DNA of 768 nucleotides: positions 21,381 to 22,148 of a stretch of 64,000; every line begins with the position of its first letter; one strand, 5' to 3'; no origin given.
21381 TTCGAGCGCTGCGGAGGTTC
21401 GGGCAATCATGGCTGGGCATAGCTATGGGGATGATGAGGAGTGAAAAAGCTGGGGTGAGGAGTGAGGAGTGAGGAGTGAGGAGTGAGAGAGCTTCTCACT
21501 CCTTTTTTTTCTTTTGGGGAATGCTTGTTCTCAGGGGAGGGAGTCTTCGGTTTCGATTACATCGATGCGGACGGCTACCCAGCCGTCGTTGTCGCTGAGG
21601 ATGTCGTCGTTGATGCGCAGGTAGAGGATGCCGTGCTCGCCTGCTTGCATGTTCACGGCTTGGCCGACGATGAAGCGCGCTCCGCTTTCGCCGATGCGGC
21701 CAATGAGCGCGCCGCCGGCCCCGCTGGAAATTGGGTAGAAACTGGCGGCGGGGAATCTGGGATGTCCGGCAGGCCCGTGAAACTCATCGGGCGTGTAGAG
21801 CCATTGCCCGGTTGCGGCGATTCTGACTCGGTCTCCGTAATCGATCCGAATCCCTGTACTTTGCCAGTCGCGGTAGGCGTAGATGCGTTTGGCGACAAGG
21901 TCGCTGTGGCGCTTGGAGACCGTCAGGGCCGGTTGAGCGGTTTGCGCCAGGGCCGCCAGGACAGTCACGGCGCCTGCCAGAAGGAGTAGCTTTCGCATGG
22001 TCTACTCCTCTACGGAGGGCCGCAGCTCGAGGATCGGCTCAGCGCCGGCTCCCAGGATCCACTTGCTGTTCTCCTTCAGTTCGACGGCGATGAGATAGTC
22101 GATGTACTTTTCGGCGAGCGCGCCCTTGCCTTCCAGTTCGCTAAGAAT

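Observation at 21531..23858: Polytopic membrane SPFH/band-7 protein co-transcribed with a secreted PA-IL-like lectin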

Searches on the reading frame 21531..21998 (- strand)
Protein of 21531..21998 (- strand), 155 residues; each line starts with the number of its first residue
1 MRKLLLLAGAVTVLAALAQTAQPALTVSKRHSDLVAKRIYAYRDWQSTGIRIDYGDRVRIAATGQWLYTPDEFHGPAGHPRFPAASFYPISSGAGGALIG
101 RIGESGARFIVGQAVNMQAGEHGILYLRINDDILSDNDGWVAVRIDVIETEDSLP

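Call 3: search_protein_families(library=pfam, proteins=[window:21531-21998:-], max_evalue=1)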
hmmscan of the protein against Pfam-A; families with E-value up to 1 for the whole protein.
window:21531-21998:- (155 aa): 2 families
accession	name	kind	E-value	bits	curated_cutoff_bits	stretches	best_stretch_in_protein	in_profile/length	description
PF07828.18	PA-IL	-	0.00026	21.5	22.5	1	46-130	14-99/121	PA-IL-like protein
PF08139.17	LPAM_1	-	0.29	12.1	20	1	1-16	1-16/18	Prokaryotic membrane lipoprotein lipid attachment site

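Call 4: search_protein_families(library=ncbifam, proteins=[window:21531-21998:-], max_evalue=1)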
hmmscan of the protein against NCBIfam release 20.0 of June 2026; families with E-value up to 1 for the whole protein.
window:21531-21998:- (155 aa): 1 family
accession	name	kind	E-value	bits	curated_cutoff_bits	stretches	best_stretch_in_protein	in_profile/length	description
NF049986.1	memb_Rv1678_C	equivalog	0.095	12.6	50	1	2-26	33-57/95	Rv1678 family membrane protein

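Call 8: search_solved_structures(query=window:21531-21998:-, max_evalue=10, show_alignments=3)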
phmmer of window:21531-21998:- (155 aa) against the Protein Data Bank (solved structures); distinct sequences matched with E-value up to 10: 4.
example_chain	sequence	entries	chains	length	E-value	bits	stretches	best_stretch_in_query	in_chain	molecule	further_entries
1l7l_A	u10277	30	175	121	0.097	15.9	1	46-107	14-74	PA-I galactophilic lectin | LecA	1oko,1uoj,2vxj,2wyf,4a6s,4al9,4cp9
3zyb_A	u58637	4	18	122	0.099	15.9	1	46-107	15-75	PA-I galactophilic lectin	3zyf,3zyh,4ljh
4gv8_A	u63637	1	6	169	1.1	12.5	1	90-143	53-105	DUTPase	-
6h4c_A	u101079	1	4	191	1.4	12.1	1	90-143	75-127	dUTPase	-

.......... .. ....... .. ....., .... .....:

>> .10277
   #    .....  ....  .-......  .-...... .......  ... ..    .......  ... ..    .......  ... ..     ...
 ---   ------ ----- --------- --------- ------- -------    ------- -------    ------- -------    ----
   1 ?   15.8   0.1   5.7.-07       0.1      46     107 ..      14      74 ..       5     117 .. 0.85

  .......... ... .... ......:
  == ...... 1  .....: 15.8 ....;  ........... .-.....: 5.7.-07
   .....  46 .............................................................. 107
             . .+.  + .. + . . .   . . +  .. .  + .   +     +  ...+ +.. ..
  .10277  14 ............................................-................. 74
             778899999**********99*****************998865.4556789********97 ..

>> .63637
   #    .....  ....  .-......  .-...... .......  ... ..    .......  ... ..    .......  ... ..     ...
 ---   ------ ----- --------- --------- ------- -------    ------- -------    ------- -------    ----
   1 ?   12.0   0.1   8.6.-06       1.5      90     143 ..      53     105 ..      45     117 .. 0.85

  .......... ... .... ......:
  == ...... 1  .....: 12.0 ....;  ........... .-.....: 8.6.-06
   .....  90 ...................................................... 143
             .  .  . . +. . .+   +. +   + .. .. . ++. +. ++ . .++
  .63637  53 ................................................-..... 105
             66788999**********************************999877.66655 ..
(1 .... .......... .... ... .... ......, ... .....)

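Call 11: find_homologous_proteins(query=window:21531-21998:-, max_evalue=0.001)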
Query window:21531-21998:- (155 aa): 431 proteins with E <= 0.001 among 763 candidates; the best 120 are listed.
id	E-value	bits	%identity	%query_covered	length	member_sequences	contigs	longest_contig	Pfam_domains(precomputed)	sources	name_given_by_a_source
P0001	5.6e-94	330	97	100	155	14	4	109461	-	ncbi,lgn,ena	-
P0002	1.1e-80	287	81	100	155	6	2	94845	-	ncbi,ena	-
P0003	2.6e-79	282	79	100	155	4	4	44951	-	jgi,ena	-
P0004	1.4e-78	280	83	100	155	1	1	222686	PF07828.19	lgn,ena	-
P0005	1.7e-78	280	82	100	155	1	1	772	-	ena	-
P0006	2.2e-78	279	78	100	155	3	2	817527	-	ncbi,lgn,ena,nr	ncbi:MAG: hypothetical protein OXI80_13445 [Caldilineaceae bacterium]|nr:hypothetical protein [Caldi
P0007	3.9e-78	279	79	100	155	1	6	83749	-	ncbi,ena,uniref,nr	ncbi:MAG: hypothetical protein OXF54_23390 [Caldilineaceae bacterium]|uniref:Uncharacterized protein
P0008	4.0e-78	279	78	100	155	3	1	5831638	-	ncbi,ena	-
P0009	4.1e-78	279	78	100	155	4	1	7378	-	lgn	-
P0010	6.5e-78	278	77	100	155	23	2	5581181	-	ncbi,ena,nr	ncbi:MAG: hypothetical protein OXK78_15970 [Caldilineaceae bacterium]|nr:hypothetical protein [Caldi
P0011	1.2e-77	277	81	100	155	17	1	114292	-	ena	-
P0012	2.0e-77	276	77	100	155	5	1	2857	-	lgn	-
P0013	3.7e-77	276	81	100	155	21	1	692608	-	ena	-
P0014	3.9e-77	275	77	100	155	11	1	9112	-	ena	-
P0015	4.2e-77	275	77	100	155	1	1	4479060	-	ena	-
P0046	8.4e-60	219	63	100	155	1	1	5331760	-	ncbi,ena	-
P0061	9.7e-45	170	53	98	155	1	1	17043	PF07828.19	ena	-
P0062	1.2e-44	170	53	90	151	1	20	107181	-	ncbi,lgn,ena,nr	ncbi:MAG: hypothetical protein KJZ86_22215 [Caldilineaceae bacterium]|nr:hypothetical protein [Caldi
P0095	4.5e-42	162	54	81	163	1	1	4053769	-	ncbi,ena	-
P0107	2.1e-41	159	60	75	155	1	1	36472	-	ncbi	ncbi:MAG: hypothetical protein ACP5J4_08200 [Anaerolineae bacterium]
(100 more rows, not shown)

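Call 12: find_encoding_contigs(protein=P0046, flank=6000, max_places=3)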
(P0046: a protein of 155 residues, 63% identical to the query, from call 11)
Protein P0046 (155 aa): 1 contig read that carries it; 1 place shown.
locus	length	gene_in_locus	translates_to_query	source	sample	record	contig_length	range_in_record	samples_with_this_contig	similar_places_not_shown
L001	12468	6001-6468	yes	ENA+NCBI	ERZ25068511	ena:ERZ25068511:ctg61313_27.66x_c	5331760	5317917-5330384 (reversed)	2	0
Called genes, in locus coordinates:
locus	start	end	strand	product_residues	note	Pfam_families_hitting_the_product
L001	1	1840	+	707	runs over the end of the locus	PF19864:Radical_SAM_N2, PF04055:Radical_SAM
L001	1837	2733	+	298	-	PF10105:DUF2344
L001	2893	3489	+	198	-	-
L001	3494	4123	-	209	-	PF13358:DDE_3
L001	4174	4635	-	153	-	PF13384:HTH_23 (weak), PF13551:HTH_29 (weak), PF13565:HTH_32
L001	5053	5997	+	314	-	PF01145:Band_7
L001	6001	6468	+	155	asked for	-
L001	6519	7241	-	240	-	PF03737:RraA-like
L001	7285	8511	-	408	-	PF00155:Aminotran_1_2, PF00266:Aminotran_5 (weak)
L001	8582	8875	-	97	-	-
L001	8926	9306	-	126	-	PF01042:Ribonuc_L-PSP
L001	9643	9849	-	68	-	-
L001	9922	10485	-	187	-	PF00034:Cytochrom_C, PF13442:Cytochrome_CBB3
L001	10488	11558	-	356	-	PF01244:Peptidase_M19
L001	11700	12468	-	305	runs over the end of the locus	PF25852:DUF6242_C (faint)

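Call 13: find_encoding_contigs(protein=P0062, flank=6000, max_places=3)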
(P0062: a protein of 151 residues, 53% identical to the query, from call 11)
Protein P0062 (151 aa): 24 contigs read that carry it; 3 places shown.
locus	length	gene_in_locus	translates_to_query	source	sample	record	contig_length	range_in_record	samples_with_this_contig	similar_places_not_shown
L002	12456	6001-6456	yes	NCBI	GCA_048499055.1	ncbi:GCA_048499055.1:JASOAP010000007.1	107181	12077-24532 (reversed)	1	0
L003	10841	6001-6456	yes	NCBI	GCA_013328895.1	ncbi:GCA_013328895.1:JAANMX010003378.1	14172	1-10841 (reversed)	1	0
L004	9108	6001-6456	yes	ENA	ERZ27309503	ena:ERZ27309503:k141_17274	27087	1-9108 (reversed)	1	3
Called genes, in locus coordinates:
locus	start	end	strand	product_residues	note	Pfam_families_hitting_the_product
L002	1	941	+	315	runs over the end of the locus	PF00288:GHMP_kinases_N, PF08544:GHMP_kinases_C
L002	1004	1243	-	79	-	-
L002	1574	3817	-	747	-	PF13385:Laminin_G_3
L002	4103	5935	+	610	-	PF01145:Band_7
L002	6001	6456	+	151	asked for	-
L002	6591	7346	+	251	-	PF19798:Sulfotransfer_5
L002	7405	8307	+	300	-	PF01063:Aminotran_4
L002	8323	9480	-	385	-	PF01636:APH (weak)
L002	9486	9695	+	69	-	-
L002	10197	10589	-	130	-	-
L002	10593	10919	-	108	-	-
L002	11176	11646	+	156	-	-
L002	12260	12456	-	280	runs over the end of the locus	PF00581:Rhodanese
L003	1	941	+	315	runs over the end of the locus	PF00288:GHMP_kinases_N, PF08544:GHMP_kinases_C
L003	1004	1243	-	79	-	-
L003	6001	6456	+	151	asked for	-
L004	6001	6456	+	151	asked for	-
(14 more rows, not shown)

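Call 14: find_encoding_contigs(protein=P0095, flank=6000, max_places=3)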
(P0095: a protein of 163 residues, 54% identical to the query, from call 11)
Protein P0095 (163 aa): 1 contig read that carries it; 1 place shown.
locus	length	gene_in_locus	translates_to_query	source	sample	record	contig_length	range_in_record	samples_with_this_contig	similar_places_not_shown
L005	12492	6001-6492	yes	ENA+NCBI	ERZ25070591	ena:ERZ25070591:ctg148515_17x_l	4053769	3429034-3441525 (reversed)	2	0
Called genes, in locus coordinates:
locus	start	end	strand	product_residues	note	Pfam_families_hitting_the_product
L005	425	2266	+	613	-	PF23446:LysM1_NFP_LYK (faint), PF23472:LysM2_CERK1_LYK3_4_5 (faint), PF01476:LysM, PF23473:LysM3_LYK4_5, PF04151:PPC (faint), PF01476:LysM, PF23473:LysM3_LYK4_5 (weak)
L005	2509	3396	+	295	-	-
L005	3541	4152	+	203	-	-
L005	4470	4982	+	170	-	-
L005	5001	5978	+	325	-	PF01145:Band_7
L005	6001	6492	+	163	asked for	-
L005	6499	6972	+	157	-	-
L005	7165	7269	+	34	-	-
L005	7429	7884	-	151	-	-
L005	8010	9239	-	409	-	PF17854:FtsK_alpha, PF01580:FtsK_SpoIIIE, PF01935:DUF87 (weak), PF01580:FtsK_SpoIIIE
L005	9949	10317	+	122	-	PF12535:Nudix_N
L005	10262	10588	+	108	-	-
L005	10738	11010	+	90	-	-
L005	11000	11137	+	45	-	-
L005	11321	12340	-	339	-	PF00294:PfkB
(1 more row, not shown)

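Call 15: find_encoding_contigs(protein=P0107, flank=6000, max_places=3)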
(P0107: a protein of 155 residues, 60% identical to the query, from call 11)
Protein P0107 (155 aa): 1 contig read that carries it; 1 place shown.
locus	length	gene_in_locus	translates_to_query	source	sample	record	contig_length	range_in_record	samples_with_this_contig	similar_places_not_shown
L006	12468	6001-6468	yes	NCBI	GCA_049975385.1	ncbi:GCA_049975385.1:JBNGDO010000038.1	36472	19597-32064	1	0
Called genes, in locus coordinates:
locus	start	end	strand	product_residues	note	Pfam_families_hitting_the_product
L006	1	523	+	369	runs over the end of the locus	PF00512:HisKA, PF02518:HATPase_c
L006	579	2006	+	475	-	-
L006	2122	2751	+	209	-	PF00072:Response_reg, PF08281:Sigma70_r4_2, PF00196:GerE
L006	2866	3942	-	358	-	PF21088:MS_channel_1st (weak), PF00924:MS_channel_2nd, PF21082:MS_channel_3rd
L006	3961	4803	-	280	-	PF02811:PHP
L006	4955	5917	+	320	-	PF01145:Band_7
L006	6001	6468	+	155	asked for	-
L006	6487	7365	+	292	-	PF02517:Rce1-like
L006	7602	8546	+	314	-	PF01297:ZnuA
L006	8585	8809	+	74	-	-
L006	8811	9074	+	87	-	PF05016:ParE_toxin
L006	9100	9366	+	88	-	PF12441:CopG_antitoxin (weak)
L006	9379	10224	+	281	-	PF02463:SMC_N (faint), PF13555:AAA_29 (weak), PF00005:ABC_tran, PF13304:AAA_21 (faint)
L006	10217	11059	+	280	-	PF00950:ABC-3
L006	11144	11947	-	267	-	PF01261:AP_endonuc_2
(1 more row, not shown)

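Call 21: search_solved_structures(query=A2, max_evalue=10, show_alignments=2)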
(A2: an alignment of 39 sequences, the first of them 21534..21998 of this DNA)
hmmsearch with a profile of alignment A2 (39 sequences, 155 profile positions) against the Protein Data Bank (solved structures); distinct sequences matched with E-value up to 10: 11.
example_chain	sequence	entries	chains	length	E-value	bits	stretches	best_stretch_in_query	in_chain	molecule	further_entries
1l7l_A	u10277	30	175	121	6.3e-05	25.5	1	47-146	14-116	PA-I galactophilic lectin | LecA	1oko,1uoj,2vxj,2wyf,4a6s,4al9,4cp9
3zyb_A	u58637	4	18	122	6.7e-05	25.5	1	47-146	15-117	PA-I galactophilic lectin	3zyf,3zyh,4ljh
5odu_A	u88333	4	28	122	0.012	18.2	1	47-150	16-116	PllA | PIIA | Uncharacterized protein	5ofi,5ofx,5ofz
30ew_AAA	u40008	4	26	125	0.016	17.7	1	47-150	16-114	PA-I galactophilic lectin (PA-IL) (Galactose-binding lectin)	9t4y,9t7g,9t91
7ddy_D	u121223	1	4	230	0.5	12.9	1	126-149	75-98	G-D-S-L family lipolytic protein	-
7ner_A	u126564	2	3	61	0.52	12.8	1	40-87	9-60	v-Src SH3 domain | Tyrosine-protein kinase transforming protein Src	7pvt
6m63_A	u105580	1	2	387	0.64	12.5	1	93-130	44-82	Chimera of Cyclic nucleotide-gated potassium channel mll3241 and Yellow fluorescent protei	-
7nes_A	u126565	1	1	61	0.72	12.4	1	40-87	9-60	v-Src SH3 domain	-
5w5p_A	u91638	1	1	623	0.82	12.2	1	106-148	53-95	Tail fiber protein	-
5kdn_A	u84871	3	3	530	0.84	12.1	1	33-62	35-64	F5/8 type C domain protein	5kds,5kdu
5kdj_B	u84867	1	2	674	1.4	11.4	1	33-62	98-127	F5/8 type C domain protein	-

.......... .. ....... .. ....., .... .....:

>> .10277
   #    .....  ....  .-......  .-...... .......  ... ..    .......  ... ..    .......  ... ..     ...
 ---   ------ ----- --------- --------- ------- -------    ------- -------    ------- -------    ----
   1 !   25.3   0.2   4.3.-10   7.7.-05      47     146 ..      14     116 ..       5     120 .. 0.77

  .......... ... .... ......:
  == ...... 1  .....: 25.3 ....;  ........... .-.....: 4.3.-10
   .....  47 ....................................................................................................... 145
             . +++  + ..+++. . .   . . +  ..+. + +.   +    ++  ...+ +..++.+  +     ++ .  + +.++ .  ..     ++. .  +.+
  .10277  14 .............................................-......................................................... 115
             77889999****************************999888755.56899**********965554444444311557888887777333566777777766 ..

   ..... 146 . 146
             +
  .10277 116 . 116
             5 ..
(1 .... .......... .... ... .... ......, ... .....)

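Call 22: search_protein_families(library=pfam, alignment_id=A2, max_evalue=0.01)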
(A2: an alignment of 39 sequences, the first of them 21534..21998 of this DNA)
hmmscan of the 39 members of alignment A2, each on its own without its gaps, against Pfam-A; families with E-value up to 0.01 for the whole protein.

A. member 1, window:21534-21998:- (155 aa): 1 family
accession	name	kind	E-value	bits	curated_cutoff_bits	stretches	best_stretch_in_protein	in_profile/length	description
PF07828.18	PA-IL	-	0.00026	21.5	22.5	1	46-130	14-99/121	PA-IL-like protein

B. families by the number of members that match (of 39 scanned): 2 families
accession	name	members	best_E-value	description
PF07828.18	PA-IL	13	1.1e-05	PA-IL-like protein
PF15642.11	Tox-ODYAM1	1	0.0035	Toxin in Odyssella and Amoebophilus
